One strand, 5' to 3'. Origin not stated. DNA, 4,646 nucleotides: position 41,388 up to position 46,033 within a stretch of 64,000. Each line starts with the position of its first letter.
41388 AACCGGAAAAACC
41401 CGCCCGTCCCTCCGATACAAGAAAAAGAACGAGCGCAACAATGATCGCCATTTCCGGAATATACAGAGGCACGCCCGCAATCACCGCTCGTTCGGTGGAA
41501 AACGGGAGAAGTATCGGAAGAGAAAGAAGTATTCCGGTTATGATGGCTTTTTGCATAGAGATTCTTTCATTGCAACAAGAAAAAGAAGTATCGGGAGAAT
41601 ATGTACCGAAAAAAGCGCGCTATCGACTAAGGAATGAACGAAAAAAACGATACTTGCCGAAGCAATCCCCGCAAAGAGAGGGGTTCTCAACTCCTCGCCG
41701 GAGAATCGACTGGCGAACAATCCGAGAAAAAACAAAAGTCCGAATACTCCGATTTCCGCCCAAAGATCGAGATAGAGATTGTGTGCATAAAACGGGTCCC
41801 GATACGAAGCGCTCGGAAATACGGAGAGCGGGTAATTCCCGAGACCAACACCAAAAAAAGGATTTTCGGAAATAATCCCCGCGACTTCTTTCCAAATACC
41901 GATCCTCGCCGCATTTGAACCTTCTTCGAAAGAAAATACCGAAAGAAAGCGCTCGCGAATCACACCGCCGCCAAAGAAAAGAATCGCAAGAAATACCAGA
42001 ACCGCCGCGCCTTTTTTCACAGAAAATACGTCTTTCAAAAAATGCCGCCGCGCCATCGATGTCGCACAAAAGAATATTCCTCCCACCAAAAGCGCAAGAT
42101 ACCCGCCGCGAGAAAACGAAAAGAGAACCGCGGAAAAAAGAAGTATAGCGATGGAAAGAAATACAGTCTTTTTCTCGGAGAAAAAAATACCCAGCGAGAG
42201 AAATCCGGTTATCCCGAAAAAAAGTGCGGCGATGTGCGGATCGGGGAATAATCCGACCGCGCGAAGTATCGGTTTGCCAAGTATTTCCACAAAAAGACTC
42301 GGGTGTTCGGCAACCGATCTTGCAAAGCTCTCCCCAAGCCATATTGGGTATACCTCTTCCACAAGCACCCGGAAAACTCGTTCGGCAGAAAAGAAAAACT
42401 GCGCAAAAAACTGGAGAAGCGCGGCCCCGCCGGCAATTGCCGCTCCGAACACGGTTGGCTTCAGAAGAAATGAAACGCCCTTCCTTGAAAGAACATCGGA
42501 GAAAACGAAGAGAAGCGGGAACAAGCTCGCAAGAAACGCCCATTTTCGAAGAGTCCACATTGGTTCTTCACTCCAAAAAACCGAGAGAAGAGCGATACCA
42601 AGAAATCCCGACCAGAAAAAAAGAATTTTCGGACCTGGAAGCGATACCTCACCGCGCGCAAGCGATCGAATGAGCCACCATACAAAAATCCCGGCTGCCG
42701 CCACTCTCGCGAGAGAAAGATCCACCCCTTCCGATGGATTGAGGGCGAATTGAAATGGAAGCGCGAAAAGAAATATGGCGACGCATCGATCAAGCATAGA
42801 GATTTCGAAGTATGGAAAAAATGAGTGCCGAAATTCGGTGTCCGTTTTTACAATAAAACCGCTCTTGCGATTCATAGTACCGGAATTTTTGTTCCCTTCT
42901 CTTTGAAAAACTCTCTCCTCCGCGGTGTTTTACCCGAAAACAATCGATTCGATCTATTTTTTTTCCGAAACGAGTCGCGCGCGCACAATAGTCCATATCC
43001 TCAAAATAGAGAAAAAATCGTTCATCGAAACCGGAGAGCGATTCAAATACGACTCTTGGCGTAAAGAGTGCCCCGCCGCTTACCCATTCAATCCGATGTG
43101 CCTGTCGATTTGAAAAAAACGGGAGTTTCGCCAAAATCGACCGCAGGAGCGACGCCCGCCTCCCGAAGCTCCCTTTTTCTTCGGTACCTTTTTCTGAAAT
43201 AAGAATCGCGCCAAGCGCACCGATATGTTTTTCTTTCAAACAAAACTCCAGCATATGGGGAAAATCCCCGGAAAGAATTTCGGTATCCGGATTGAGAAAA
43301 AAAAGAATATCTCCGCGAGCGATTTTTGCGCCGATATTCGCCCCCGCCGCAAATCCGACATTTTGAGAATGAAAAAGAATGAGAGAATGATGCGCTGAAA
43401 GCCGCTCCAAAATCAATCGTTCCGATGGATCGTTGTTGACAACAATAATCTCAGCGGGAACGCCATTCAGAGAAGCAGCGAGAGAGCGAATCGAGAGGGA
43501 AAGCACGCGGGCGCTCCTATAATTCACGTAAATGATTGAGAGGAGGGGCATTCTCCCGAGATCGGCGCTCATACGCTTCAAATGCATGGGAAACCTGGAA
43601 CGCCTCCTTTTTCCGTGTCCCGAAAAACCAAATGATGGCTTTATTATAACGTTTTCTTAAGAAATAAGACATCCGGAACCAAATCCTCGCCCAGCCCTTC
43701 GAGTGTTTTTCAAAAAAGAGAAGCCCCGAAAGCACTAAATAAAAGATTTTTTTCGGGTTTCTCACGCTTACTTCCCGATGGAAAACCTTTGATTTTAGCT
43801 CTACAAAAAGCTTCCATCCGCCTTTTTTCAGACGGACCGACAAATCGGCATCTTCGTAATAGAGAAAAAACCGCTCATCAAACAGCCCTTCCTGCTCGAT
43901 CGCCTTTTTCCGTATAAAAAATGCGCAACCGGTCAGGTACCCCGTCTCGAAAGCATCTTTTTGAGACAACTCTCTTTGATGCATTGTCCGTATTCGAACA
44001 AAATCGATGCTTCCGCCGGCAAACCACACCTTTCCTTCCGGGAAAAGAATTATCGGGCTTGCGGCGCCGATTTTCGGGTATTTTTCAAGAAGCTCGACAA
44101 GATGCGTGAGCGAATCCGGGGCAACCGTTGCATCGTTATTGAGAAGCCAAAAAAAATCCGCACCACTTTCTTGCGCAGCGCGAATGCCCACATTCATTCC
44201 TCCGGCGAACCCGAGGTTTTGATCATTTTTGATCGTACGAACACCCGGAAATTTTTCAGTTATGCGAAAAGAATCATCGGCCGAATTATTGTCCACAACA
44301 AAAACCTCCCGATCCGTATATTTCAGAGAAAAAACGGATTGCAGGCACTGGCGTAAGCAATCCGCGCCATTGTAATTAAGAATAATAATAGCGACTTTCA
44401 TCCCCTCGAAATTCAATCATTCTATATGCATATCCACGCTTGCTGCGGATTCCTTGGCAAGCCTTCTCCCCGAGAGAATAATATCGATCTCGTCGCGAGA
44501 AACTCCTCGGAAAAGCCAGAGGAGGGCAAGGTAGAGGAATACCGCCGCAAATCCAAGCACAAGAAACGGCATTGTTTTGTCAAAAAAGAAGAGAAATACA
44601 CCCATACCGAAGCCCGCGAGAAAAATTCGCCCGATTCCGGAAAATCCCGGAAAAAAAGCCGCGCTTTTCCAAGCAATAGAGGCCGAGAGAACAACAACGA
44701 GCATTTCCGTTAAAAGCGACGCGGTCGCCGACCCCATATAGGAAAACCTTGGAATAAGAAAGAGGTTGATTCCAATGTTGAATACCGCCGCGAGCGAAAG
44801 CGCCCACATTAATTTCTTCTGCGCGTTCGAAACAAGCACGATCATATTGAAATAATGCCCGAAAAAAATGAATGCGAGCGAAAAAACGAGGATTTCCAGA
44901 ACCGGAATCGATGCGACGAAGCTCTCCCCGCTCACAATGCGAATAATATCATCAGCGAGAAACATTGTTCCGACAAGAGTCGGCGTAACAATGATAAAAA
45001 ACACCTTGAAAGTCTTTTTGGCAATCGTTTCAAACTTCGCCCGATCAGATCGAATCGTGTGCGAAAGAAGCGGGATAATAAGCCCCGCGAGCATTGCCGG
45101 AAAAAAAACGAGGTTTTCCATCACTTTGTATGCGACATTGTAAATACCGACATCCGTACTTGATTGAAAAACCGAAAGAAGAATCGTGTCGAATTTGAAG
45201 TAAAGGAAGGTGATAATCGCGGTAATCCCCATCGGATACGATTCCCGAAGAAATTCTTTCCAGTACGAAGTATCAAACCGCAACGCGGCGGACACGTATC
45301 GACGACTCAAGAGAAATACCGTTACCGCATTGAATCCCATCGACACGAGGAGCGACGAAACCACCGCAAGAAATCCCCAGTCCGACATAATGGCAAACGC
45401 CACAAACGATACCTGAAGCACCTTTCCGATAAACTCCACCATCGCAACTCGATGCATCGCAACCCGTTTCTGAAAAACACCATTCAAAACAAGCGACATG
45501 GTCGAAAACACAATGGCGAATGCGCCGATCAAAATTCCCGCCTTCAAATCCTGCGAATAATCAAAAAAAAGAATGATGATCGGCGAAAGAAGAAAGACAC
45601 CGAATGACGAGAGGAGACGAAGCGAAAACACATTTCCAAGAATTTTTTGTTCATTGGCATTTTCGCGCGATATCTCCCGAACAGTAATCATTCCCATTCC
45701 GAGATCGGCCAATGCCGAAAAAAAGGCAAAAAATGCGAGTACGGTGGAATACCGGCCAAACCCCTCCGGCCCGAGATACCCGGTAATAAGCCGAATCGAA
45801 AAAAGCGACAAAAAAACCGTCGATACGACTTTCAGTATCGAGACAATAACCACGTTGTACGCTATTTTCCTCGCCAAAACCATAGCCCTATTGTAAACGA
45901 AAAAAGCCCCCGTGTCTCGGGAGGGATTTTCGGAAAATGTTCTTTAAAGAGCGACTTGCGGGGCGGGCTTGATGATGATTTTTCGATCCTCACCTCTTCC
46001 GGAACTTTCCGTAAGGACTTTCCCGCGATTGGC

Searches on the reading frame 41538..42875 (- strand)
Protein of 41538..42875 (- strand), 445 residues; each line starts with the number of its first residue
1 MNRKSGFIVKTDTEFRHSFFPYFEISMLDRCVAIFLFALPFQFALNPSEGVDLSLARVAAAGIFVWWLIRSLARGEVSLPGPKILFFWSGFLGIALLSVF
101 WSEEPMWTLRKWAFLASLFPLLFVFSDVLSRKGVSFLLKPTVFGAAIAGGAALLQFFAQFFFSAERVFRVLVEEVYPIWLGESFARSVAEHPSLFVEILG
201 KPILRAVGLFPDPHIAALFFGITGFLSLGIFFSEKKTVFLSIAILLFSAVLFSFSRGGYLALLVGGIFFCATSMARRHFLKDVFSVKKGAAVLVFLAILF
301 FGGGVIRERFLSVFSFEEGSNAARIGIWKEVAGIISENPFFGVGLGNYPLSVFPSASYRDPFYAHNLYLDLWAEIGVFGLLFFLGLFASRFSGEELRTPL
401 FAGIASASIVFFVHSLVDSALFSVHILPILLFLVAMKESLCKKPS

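Call 23: search_protein_families(library=pfam, proteins=[window:41538-42875:-])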
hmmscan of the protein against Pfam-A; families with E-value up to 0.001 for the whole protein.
window:41538-42875:- (445 aa): 1 family
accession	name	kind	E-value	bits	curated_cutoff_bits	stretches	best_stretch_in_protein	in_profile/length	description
PF04932.20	Wzy_C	-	7.6e-23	81.4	31.7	1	243-384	3-149/149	O-Antigen ligase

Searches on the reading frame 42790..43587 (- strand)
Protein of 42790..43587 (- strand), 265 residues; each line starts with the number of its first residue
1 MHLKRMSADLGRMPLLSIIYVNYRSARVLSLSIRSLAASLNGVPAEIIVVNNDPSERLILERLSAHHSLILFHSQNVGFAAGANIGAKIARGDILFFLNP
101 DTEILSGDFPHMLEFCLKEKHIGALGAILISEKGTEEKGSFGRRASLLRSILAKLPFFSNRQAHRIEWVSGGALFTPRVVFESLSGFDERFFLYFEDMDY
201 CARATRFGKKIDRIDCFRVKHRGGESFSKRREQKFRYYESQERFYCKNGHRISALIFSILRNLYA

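Call 6: search_protein_families(library=pfam, proteins=[window:42790-43587:-])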
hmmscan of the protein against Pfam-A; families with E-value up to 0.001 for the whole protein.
window:42790-43587:- (265 aa): 3 families
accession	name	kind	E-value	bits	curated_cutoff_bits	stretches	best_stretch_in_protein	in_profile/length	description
PF00535.33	Glycos_transf_2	-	3.8e-14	53.4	23.3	1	17-142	1-129/168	Glycosyl transferase family 2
PF10111.15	Glyco_tranf_2_2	-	5.7e-05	23.2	27.3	1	46-207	31-202/276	Glycosyltransferase like family 2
PF13641.12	Glyco_tranf_2_3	-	0.00067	20.2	27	1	16-238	3-228/230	Glycosyltransferase like family 2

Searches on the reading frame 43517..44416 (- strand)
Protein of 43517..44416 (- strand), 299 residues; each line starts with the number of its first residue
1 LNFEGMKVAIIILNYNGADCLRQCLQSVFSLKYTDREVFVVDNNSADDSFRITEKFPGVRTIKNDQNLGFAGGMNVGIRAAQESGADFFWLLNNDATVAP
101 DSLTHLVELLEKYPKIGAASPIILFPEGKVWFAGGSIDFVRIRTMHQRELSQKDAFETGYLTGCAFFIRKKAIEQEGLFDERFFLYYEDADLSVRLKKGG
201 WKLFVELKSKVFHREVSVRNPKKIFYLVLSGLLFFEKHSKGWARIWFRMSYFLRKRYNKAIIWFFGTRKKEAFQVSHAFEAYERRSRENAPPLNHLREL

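Call 6: search_protein_families(library=pfam, proteins=[window:43517-44416:-])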
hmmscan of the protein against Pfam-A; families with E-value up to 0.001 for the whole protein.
window:43517-44416:- (299 aa): 3 families
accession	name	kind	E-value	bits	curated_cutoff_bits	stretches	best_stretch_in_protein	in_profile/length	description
PF00535.33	Glycos_transf_2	-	2.4e-26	93.1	23.3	1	10-175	2-166/168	Glycosyl transferase family 2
PF13641.12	Glyco_tranf_2_3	-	4.1e-16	60.1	27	1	8-206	3-204/230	Glycosyltransferase like family 2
PF13632.12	Glyco_trans_2_3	-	4.8e-10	40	27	1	91-217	4-126/198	Glycosyl transferase family group 2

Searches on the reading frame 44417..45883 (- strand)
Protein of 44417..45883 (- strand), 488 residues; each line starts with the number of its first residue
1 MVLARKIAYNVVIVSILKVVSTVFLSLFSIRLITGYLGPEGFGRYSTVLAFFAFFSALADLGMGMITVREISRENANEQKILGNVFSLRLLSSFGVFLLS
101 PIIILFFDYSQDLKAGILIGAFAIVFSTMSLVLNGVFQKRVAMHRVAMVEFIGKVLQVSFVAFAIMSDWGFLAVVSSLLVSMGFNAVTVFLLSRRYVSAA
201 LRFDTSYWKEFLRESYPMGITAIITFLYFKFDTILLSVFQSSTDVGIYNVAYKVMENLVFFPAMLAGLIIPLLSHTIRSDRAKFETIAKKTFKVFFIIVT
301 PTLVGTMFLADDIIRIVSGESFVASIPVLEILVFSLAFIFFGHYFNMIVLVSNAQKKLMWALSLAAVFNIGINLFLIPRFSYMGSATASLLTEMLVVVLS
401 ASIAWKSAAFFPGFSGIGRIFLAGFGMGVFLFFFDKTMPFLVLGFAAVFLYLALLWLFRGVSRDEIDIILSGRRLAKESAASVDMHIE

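Call 23: search_protein_families(library=pfam, proteins=[window:44417-45883:-])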
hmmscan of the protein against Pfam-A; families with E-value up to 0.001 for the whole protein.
window:44417-45883:- (488 aa): 2 families
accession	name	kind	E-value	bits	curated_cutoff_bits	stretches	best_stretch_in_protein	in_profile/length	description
PF13440.11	Polysacc_synt_3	-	2e-27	96.6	23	1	37-326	6-292/293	Polysaccharide biosynthesis protein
PF01943.22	Polysacc_synt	-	5.1e-27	95.4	28.2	1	12-275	5-272/274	Polysaccharide biosynthesis protein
